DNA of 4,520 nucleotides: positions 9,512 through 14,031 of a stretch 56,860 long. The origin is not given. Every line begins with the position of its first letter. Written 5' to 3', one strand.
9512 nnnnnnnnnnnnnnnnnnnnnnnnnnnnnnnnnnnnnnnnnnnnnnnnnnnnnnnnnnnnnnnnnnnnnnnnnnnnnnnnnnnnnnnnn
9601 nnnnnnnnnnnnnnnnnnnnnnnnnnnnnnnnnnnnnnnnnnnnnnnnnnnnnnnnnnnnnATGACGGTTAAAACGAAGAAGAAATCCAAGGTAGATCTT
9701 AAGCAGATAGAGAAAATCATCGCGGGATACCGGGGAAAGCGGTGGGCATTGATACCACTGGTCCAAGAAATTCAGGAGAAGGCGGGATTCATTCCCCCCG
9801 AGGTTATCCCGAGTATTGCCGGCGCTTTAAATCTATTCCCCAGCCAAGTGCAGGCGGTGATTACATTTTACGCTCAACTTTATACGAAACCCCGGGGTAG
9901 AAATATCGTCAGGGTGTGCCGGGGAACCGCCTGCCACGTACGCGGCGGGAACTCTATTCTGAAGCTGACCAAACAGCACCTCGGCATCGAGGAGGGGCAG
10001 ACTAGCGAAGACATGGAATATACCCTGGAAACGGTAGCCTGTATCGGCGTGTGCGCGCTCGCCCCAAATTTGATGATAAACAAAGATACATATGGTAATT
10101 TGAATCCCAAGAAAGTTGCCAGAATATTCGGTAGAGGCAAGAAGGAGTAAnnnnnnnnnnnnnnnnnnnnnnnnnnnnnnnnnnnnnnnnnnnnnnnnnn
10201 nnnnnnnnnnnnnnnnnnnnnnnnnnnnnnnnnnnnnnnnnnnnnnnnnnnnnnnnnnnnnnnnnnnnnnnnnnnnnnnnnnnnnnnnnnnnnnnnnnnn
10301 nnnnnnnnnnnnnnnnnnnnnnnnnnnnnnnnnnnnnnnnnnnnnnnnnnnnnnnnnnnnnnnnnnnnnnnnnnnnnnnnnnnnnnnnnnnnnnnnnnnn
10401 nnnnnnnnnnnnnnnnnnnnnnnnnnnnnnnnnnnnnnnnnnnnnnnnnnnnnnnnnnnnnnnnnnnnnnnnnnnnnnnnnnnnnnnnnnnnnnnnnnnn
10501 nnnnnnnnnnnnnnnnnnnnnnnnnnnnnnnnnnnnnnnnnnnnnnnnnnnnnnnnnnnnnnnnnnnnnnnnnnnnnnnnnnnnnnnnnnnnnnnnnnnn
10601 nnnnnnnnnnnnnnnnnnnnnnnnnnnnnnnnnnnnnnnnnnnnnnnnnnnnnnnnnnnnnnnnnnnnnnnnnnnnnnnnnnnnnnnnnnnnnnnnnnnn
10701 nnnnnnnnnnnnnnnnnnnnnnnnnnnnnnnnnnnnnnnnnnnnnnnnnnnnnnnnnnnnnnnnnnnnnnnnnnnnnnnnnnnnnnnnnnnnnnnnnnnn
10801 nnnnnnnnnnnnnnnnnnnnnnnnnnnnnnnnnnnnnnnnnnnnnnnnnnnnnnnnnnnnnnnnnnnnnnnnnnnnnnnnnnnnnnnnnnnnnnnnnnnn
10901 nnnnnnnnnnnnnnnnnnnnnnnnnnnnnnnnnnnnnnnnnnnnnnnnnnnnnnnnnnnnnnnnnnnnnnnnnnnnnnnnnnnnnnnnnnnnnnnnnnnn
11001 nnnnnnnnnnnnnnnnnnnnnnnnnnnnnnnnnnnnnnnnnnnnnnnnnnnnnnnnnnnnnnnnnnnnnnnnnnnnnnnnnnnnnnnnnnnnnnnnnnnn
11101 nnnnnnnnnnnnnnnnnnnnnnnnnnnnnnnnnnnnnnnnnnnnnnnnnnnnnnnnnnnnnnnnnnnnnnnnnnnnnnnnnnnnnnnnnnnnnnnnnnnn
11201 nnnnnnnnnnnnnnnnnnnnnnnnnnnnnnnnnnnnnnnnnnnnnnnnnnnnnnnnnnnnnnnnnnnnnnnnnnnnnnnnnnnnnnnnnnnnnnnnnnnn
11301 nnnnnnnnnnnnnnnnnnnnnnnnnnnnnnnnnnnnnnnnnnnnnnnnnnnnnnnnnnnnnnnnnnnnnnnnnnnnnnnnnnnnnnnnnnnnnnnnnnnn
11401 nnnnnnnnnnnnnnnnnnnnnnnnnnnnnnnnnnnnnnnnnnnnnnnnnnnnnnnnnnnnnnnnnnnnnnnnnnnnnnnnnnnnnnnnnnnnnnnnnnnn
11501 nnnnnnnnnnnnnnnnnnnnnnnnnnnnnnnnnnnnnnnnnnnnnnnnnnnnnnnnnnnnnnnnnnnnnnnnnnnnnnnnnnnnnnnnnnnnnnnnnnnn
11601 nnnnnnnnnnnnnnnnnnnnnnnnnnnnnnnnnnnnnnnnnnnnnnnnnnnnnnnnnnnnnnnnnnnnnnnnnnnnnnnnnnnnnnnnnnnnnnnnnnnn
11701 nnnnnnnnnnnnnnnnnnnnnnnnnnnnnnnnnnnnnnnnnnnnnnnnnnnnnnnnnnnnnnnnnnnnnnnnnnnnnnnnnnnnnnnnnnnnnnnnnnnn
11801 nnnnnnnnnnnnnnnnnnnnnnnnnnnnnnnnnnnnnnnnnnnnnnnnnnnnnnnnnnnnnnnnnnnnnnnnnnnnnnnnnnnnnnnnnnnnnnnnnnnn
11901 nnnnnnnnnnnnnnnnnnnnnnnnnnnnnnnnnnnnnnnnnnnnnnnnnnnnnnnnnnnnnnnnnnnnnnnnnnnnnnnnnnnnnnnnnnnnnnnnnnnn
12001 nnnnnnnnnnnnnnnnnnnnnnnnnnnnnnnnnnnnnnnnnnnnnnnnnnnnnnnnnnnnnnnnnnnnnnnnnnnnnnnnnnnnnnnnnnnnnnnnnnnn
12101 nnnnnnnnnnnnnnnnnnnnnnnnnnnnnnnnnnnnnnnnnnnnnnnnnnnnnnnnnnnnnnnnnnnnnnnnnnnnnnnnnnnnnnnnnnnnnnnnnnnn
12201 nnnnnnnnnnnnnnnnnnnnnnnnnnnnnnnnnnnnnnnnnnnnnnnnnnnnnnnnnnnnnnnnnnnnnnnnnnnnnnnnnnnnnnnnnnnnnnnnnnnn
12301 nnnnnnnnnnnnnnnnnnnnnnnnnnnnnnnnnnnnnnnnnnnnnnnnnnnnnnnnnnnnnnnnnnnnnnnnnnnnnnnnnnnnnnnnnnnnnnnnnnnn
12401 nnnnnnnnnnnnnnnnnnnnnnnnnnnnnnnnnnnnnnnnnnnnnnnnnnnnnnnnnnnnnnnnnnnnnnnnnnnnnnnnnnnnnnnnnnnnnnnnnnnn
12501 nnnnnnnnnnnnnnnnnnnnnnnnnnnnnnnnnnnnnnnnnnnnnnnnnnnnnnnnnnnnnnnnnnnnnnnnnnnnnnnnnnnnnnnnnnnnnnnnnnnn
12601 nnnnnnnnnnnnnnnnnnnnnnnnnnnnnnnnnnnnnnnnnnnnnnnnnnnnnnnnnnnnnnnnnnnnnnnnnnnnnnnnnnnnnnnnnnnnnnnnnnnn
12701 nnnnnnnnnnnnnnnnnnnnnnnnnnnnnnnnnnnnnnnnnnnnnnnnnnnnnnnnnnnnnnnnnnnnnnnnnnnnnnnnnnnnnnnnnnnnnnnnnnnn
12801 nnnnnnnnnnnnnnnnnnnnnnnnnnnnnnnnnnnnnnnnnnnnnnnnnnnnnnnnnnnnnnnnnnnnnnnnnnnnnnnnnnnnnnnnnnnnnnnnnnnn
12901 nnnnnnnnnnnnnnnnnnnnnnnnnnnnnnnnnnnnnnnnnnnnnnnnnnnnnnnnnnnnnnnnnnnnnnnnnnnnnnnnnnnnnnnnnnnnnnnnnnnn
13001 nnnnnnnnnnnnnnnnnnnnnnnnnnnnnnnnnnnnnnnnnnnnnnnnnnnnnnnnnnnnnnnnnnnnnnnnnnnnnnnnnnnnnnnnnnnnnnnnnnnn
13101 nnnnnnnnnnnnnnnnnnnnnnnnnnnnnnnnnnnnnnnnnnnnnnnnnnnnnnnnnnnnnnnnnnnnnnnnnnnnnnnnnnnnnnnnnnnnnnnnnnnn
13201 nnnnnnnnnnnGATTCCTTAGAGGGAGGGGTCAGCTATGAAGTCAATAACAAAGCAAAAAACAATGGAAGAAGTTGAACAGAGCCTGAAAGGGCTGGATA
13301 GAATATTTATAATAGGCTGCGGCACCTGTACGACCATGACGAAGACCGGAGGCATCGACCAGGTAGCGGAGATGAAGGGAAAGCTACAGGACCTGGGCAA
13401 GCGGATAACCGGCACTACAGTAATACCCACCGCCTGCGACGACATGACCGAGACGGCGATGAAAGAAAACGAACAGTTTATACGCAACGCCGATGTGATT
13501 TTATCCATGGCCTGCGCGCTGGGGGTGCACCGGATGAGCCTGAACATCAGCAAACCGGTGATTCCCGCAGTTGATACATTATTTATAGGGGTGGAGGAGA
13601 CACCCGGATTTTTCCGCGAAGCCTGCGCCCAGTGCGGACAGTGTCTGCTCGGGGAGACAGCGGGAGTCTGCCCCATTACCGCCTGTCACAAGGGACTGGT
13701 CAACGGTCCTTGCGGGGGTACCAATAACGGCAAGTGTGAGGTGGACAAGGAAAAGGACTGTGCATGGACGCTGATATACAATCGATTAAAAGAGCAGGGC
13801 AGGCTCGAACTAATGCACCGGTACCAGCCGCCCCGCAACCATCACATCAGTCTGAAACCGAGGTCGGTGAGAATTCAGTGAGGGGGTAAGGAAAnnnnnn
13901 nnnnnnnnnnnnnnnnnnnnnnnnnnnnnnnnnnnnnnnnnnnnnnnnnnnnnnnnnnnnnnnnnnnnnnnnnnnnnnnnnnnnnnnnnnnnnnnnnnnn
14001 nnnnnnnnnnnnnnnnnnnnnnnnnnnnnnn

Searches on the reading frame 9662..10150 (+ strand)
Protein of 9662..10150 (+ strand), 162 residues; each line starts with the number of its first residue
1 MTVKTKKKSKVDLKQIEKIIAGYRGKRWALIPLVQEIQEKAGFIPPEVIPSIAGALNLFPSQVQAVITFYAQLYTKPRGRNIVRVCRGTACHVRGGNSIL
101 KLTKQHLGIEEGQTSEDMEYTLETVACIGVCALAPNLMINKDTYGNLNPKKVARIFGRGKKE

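Call 3: search_protein_families(library=pfam, proteins=[window:9662-10150:+])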
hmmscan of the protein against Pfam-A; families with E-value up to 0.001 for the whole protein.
window:9662-10150:+ (162 aa): 1 family
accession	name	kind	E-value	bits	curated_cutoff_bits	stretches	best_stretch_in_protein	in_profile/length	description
PF01257.25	2Fe-2S_thioredx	-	9.4e-48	162.2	24.8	1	16-156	1-141/145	Thioredoxin-like [2Fe-2S] ferredoxin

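Call 7: search_protein_families(library=ncbifam, proteins=[window:9662-10150:+])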
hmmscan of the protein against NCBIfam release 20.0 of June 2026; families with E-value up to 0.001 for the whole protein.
window:9662-10150:+ (162 aa): 9 families
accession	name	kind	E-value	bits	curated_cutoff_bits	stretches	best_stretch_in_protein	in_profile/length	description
NF005722.0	PRK07539.1-2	equivalog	1.6e-46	158.3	141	1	11-157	8-154/157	NADH-quinone oxidoreductase subunit NuoE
NF004638.0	PRK05988.1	equivalog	9.2e-41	139.3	198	1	6-157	4-155/159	formate dehydrogenase subunit gamma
TIGR01958.1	nuoE_fam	subfamily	4.4e-38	130.7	142.4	1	15-156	1-144/148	NADH-quinone oxidoreductase subunit NuoE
NF005721.0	PRK07539.1-1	equivalog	4.5e-34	118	308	1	14-155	32-173/292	NADH-quinone oxidoreductase subunit NuoE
NF005725.0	PRK07539.1-5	equivalog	6.7e-33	113.8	220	1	9-158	18-170/174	NADH-quinone oxidoreductase subunit NuoE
NF005747.0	PRK07571.1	equivalog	6.9e-32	110.5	224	1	6-154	15-163/173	bidirectional hydrogenase complex protein HoxE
NF005724.0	PRK07539.1-4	equivalog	7.3e-26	91.4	280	1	14-156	24-169/240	NADH-quinone oxidoreductase subunit NuoE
NF009040.0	PRK12373.1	equivalog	1e-22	81.5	514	1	14-156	25-166/400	NADH-quinone oxidoreductase subunit E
NF005723.0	PRK07539.1-3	equivalog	2.6e-22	79.4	226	1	10-143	4-139/158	NADH-quinone oxidoreductase subunit NuoE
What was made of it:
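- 9662..10150 (+): NuoE/HydC (BfuC)-like [2Fe-2S] subunit, 162 aa. PF01257 at 162 bits; NF005722 above its cutoff (calls 3, 7).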

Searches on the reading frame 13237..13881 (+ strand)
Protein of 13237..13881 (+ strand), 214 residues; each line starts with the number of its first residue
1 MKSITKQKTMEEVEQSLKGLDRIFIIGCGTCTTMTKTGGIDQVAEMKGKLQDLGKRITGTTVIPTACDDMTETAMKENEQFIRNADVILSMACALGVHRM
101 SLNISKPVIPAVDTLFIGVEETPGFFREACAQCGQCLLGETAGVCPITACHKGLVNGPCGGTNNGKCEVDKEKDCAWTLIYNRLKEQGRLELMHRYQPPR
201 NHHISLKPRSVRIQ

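Call 3: search_protein_families(library=pfam, proteins=[window:13237-13881:+])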
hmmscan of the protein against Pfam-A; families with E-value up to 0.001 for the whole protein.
window:13237-13881:+ (214 aa): 1 family
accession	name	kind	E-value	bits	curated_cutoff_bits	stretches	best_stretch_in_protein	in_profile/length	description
PF12225.13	DUF5981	-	1.5e-36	124.3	23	1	109-202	1-94/95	Methylene-tetrahydrofolate reductase C terminal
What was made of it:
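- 13237..13881 (+): MetV, the Fe-S subunit of MetVF-type methylene-THF reductase, 214 aa. PF12225 at 124 bits (call 3).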

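Call 7: search_protein_families(library=ncbifam, proteins=[window:13237-13881:+])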
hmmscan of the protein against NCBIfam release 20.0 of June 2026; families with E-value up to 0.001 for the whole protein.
window:13237-13881:+ (214 aa): 0 families

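Call 40: search_solved_structures(query=window:13237-13881:+, max_evalue=0.01, show_alignments=1)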
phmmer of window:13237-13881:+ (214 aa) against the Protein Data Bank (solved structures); distinct sequences matched with E-value up to 0.01: 0.
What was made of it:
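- Tried and rejected: PDB search with MetV (call 40).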

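Call 67: search_protein_representatives(protein=window:13237-13881:+)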
Query: 214 residues. Proteins with E-value up to 0.001 (for the whole library): 1418; up to 1e-10: 624; up to 1e-30: 127. The best 150 are listed.
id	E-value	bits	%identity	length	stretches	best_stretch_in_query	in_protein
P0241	8.7e-74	264.2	55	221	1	1-209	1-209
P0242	4.3e-66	239.1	54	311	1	2-201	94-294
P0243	1.0e-59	218.2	47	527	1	1-205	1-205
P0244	3.9e-59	216.3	57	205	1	45-205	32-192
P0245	2.1e-57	210.6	47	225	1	4-209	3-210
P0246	3.0e-54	200.4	86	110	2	112-181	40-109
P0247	3.2e-54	200.3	47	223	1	4-211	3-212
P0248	5.6e-54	199.5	45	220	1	4-211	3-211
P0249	3.6e-51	190.3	44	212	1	4-212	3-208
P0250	5.8e-51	189.6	40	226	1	4-213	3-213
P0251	1.4e-48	181.9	40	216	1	4-210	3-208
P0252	9.1e-48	179.2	45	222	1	4-197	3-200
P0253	1.0e-47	179.0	64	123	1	91-207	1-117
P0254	1.3e-46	175.4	40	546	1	4-201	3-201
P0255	1.4e-46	175.3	40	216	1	4-211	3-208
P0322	4.0e-35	137.9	38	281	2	83-201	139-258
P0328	3.6e-34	134.8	39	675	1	7-193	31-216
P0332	1.1e-33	133.2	36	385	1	4-202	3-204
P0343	1.1e-32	129.9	38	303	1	6-193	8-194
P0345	1.3e-32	129.7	38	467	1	6-193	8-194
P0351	2.5e-32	128.7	43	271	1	75-212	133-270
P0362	2.8e-31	125.3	37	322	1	6-192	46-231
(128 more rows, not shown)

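Call 68: search_protein_families(library=pfam, proteins=[P0242, P0243, P0254, P0328, P0332, P0345, P0362, P0343, P0322, P0351], max_evalue=0.0001)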
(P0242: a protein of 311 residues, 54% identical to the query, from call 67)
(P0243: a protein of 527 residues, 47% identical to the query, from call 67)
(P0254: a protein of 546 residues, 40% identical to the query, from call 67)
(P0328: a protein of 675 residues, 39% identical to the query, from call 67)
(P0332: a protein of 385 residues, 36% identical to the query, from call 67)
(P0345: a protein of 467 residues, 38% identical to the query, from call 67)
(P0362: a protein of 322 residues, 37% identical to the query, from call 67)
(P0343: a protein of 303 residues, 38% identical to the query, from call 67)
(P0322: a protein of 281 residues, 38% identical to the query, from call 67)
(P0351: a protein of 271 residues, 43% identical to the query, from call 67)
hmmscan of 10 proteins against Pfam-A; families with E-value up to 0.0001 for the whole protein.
P0242 (311 aa): 5 families
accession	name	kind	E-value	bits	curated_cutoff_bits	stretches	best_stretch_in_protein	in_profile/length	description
PF12225.13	DUF5981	-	3.4e-35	120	23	1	203-295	2-94/95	Methylene-tetrahydrofolate reductase C terminal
PF12838.12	Fer4_7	-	5.1e-06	27.3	27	1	9-58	2-52/52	4Fe-4S dicluster domain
PF00037.32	Fer4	-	1e-05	25.6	21.1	0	7-24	6-23/24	4Fe-4S binding domain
PF12797.12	Fer4_2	-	1.1e-05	25.5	24.5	0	7-19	8-20/22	4Fe-4S binding domain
PF13187.11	Fer4_9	-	2.5e-05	24.7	27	1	8-57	1-50/52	4Fe-4S dicluster domain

P0243 (527 aa): 3 families
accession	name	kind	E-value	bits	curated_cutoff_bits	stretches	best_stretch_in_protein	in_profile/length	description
PF12225.13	DUF5981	-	1.4e-34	118.1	23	1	109-202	1-94/95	Methylene-tetrahydrofolate reductase C terminal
PF02518.31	HATPase_c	-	2.2e-30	105.8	26.4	1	406-515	2-109/111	Histidine kinase-, DNA gyrase B-, and HSP90-like ATPase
PF00512.31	HisKA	-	6.2e-16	58.6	26.9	1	292-358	2-65/66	His Kinase A (phospho-acceptor) domain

P0254 (546 aa): 2 families
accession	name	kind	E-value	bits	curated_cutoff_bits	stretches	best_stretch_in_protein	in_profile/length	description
PF02219.23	MTHFR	-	1.7e-37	129.8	24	1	246-535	2-285/287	Methylenetetrahydrofolate reductase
PF12225.13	DUF5981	-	4.1e-35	119.8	23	1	109-203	1-95/95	Methylene-tetrahydrofolate reductase C terminal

P0328 (675 aa): 9 families
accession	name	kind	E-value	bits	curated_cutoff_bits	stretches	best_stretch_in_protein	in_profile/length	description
PF01512.22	Complex1_51K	-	3.4e-49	167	31.2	1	372-515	1-149/150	Nuo51 FMN-binding domain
PF13375.12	RnfC_N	-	1.8e-32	111.8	25.6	1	250-346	4-100/101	RnfC Barrel sandwich hybrid domain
PF12225.13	DUF5981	-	3.4e-28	97.6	23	1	133-226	2-94/95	Methylene-tetrahydrofolate reductase C terminal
PF10531.15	SLBB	-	4e-08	33.4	27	1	528-577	1-55/55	SLBB domain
PF13187.11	Fer4_9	-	1.2e-07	32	27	0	588-617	20-49/52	4Fe-4S dicluster domain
PF12838.12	Fer4_7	-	1.4e-07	32.2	27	1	605-658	2-52/52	4Fe-4S dicluster domain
PF13183.11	Fer4_8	-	4.6e-07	30.7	27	1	602-658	2-68/68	4Fe-4S dicluster domain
PF13534.11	Fer4_17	-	5.2e-06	27.4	22.2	0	583-617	24-58/61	4Fe-4S dicluster domain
PF13237.11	Fer4_10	-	5.3e-05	23.5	25.5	1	601-655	5-53/53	4Fe-4S dicluster domain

P0332 (385 aa): 3 families
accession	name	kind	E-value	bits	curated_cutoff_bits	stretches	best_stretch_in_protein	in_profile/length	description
PF12225.13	DUF5981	-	1.1e-33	115.2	23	1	112-205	2-95/95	Methylene-tetrahydrofolate reductase C terminal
PF00355.32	Rieske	-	1.5e-11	44.5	20.3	1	263-341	1-78/88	Rieske [2Fe-2S] domain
PF00037.32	Fer4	-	8.8e-05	22.6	21.1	0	127-139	3-15/24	4Fe-4S binding domain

P0345 (467 aa): 2 families
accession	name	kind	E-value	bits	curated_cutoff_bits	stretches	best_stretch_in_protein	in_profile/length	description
PF13375.12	RnfC_N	-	9.3e-35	119.1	25.6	1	228-326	4-101/101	RnfC Barrel sandwich hybrid domain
PF12225.13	DUF5981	-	5e-31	106.7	23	1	111-204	2-94/95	Methylene-tetrahydrofolate reductase C terminal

P0362 (322 aa): 2 families
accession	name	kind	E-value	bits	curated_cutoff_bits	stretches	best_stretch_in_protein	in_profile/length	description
PF12225.13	DUF5981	-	1.2e-30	105.4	23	1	148-242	1-94/95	Methylene-tetrahydrofolate reductase C terminal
PF13375.12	RnfC_N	-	2e-15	57.1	25.6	1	266-316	4-54/101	RnfC Barrel sandwich hybrid domain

P0343 (303 aa): 1 family
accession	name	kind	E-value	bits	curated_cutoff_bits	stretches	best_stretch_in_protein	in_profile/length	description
PF12225.13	DUF5981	-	1.8e-31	108.1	23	1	111-204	2-94/95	Methylene-tetrahydrofolate reductase C terminal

P0322 (281 aa): 1 family
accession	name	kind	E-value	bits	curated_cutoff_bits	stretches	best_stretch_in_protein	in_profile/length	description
PF12225.13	DUF5981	-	1.7e-31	108.2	23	1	167-260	2-95/95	Methylene-tetrahydrofolate reductase C terminal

P0351 (271 aa): 1 family
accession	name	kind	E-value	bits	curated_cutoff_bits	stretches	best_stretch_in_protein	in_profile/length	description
PF12225.13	DUF5981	-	4.8e-34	116.3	23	1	169-258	3-92/95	Methylene-tetrahydrofolate reductase C terminal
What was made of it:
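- MetV is found covalently fused to an RnfC-type Complex1_51K flavoprotein (P0328), so MetV does dock onto NuoF-family modules (calls 67, 68). MetV::RnfC fusions exist (call 68).
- Tried and rejected: Rosetta-stone search (calls 67, 68).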
